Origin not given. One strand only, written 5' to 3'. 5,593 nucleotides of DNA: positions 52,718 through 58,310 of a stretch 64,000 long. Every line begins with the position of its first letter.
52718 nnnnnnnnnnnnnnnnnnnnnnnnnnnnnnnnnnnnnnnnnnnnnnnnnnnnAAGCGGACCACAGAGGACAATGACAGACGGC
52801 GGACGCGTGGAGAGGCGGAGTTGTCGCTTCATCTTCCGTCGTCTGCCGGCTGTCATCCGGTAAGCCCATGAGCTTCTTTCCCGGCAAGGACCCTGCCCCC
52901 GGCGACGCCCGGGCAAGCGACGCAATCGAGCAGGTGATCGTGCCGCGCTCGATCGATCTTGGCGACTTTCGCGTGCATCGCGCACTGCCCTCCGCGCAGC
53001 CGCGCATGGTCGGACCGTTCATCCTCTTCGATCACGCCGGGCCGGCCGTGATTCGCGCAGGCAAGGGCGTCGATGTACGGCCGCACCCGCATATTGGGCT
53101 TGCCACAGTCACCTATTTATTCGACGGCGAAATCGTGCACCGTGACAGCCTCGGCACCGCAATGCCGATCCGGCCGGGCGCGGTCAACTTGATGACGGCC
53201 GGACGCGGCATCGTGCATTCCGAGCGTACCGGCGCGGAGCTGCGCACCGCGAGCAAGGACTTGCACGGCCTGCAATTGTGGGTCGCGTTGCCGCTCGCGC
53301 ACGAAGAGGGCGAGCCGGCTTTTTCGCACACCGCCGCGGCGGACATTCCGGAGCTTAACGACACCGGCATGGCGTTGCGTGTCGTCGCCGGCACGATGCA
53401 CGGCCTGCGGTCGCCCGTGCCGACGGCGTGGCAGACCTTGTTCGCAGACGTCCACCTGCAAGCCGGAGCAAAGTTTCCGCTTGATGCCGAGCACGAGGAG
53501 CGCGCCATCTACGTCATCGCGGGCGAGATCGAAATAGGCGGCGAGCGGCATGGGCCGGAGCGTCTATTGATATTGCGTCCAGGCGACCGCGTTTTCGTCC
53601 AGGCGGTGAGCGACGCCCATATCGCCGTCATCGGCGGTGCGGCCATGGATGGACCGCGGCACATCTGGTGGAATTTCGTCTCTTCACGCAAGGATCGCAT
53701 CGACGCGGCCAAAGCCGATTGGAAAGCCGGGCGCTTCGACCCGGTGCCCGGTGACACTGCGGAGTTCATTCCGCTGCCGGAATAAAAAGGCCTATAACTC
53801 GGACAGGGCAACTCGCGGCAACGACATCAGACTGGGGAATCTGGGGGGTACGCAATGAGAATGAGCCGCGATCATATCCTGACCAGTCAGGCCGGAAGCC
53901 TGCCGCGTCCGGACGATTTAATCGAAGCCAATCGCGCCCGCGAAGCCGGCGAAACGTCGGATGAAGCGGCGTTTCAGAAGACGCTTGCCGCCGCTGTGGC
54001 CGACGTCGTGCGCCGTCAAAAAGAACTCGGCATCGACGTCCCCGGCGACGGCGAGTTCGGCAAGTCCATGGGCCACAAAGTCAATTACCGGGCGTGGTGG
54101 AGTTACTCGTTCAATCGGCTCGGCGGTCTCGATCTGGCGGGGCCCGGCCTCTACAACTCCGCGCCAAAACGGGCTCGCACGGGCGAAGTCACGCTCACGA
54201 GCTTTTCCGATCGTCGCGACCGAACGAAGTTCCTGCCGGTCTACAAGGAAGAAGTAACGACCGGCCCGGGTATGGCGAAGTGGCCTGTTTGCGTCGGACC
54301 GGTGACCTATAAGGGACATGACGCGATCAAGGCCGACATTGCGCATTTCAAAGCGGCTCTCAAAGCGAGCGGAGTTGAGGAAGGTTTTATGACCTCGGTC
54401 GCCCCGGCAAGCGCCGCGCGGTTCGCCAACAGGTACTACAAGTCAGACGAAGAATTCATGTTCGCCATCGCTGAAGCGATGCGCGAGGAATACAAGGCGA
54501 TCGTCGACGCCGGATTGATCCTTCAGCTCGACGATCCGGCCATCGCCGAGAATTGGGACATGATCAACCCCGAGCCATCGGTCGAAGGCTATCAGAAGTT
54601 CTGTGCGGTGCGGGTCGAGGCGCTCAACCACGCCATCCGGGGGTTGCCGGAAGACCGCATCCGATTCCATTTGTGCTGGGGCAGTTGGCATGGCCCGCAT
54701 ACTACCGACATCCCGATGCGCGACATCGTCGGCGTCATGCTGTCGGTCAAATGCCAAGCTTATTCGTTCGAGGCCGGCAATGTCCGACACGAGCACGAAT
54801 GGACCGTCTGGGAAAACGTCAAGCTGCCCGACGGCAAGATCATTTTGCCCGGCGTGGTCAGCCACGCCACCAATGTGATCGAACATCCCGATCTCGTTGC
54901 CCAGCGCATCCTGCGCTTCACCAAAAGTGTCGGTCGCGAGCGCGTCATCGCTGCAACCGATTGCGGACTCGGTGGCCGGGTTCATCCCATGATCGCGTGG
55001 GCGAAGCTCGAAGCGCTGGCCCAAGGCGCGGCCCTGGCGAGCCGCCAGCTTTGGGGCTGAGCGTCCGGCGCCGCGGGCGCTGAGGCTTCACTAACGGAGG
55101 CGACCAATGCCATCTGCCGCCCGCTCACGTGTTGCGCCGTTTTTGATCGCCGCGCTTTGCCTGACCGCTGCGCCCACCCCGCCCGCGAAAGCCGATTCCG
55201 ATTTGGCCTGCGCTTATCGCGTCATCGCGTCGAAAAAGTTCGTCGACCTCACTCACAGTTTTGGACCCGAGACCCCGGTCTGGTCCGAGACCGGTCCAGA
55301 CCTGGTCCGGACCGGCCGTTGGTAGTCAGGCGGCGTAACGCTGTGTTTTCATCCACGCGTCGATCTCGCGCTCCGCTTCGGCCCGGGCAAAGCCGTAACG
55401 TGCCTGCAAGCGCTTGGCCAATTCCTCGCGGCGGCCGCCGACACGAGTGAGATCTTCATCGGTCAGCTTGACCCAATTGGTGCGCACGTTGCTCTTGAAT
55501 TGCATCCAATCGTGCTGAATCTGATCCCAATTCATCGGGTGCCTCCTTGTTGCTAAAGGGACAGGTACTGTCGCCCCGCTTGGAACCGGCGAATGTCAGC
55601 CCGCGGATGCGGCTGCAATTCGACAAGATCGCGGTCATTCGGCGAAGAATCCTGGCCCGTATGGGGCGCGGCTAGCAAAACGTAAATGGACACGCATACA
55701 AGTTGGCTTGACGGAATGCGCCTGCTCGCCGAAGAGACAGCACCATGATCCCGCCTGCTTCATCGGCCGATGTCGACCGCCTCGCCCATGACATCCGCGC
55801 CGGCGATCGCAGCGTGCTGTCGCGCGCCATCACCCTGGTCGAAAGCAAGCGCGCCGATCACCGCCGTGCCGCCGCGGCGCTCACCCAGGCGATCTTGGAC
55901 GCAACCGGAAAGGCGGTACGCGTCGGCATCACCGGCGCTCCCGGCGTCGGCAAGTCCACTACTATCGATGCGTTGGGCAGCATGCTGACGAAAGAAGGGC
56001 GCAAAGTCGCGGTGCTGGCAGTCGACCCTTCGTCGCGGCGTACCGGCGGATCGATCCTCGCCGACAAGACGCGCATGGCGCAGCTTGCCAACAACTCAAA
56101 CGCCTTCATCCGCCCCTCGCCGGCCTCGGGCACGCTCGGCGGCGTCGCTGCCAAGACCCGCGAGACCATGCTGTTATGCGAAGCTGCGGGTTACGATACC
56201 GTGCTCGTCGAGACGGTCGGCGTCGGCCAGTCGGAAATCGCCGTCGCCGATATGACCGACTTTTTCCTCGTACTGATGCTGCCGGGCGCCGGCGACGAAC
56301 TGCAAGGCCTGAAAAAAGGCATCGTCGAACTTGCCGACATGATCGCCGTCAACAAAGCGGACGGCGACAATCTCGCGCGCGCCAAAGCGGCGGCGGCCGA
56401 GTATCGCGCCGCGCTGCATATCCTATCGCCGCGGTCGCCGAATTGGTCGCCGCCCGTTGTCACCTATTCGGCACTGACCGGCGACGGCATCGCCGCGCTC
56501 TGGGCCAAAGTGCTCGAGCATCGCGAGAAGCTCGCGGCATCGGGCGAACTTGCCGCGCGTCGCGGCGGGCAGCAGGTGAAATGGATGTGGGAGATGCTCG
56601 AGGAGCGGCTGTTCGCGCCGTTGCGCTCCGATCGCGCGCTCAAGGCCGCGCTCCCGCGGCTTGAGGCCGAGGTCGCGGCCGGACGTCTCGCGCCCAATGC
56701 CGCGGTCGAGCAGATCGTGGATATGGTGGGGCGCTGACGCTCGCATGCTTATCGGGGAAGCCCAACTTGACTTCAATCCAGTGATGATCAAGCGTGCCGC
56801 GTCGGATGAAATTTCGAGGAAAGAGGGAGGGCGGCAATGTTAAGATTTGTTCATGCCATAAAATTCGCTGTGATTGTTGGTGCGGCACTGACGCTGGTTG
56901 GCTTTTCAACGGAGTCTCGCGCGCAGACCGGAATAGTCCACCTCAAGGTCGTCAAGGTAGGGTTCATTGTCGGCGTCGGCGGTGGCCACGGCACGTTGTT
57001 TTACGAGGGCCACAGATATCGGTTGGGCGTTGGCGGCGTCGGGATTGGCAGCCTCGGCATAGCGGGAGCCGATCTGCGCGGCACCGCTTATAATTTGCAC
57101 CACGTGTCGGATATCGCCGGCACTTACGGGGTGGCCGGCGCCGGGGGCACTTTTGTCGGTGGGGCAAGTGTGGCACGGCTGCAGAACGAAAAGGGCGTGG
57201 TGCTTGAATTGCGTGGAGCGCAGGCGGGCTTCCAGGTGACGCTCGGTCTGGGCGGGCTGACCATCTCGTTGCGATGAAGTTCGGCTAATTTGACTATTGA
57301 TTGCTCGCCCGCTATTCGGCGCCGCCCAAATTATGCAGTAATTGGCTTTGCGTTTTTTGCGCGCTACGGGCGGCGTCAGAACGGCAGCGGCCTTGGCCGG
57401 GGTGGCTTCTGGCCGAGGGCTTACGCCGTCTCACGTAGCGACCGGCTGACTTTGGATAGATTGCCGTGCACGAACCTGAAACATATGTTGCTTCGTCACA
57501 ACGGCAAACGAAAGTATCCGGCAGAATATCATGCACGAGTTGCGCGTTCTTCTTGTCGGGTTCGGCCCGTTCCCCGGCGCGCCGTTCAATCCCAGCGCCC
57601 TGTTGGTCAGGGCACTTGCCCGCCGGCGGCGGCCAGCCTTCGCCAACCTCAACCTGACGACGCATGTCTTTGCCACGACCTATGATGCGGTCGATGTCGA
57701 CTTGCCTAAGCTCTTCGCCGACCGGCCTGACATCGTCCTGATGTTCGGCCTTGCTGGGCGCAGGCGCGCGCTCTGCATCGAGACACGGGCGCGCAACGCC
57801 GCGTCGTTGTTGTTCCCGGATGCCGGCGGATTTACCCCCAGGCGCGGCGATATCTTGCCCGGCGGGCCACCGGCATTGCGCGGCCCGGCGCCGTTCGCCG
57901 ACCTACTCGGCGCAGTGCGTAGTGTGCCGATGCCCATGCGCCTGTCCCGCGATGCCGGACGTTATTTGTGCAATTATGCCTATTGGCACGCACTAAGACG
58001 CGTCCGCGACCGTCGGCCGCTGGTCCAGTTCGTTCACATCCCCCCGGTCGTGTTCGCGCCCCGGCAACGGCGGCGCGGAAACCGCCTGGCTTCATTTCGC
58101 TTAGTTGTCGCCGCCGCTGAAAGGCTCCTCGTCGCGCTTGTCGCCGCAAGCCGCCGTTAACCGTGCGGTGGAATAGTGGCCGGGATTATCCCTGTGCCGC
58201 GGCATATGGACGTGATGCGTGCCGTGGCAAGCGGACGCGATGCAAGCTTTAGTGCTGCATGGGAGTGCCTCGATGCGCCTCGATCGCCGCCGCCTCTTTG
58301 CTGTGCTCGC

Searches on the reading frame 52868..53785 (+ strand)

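Call 75: search_protein_families(library=pfam, proteins=[window:52868-53785:+], max_evalue=0.0001)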
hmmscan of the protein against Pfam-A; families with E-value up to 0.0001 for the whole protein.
window:52868-53785:+ (305 aa): 2 families
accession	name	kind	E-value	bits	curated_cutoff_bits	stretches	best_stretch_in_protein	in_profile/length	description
PF02678.22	Pirin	-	1.4e-32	112.4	26.1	1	34-139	2-108/108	Pirin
PF05726.19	Pirin_C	-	5.7e-27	94.6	27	1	193-291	2-103/103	Pirin C-terminal cupin domain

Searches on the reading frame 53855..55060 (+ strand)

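Call 75: search_protein_families(library=pfam, proteins=[window:53855-55060:+], max_evalue=0.0001)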
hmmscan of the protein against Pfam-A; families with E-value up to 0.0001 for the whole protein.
window:53855-55060:+ (401 aa): 1 family
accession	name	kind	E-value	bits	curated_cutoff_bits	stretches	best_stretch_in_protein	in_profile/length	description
PF01717.24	Meth_synt_2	-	2.7e-14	53.7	21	2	186-378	137-309/324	Cobalamin-independent synthase, Catalytic domain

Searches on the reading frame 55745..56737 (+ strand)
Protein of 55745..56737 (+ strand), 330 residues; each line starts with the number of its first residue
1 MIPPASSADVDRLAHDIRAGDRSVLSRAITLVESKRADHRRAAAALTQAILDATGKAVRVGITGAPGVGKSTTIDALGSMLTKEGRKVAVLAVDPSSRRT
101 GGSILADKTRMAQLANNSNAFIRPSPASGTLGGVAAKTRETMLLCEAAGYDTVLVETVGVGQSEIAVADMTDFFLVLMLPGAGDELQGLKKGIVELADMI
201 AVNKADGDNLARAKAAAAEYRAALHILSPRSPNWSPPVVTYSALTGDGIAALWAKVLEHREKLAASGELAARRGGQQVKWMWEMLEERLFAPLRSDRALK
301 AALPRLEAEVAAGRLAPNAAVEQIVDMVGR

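Call 75: search_protein_families(library=pfam, proteins=[window:55745-56737:+], max_evalue=0.0001)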
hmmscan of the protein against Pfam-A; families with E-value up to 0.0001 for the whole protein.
window:55745-56737:+ (330 aa): 2 families
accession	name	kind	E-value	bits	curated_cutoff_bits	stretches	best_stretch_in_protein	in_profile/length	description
PF03308.22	MeaB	-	6.4e-113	376.7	23.1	1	25-293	1-268/273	Methylmalonyl Co-A mutase-associated GTPase MeaB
PF02492.25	cobW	-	6.8e-06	26.2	20.7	1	60-211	3-159/180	CobW/HypB/UreG, nucleotide-binding domain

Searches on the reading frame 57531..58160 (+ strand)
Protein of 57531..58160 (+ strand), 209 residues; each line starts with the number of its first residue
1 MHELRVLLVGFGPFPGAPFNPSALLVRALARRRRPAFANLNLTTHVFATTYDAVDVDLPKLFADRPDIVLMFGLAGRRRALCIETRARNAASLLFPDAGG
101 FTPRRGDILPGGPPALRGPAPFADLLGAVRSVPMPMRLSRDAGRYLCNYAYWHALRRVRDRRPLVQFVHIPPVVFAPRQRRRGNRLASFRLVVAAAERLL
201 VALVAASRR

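Call 75: search_protein_families(library=pfam, proteins=[window:57531-58160:+], max_evalue=0.0001)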
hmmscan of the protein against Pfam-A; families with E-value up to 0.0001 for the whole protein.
window:57531-58160:+ (209 aa): 1 family
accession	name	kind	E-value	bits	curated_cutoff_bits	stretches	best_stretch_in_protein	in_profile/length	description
PF01470.22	Peptidase_C15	-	2.9e-20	73.6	22.7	1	5-173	2-170/204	Pyroglutamyl peptidase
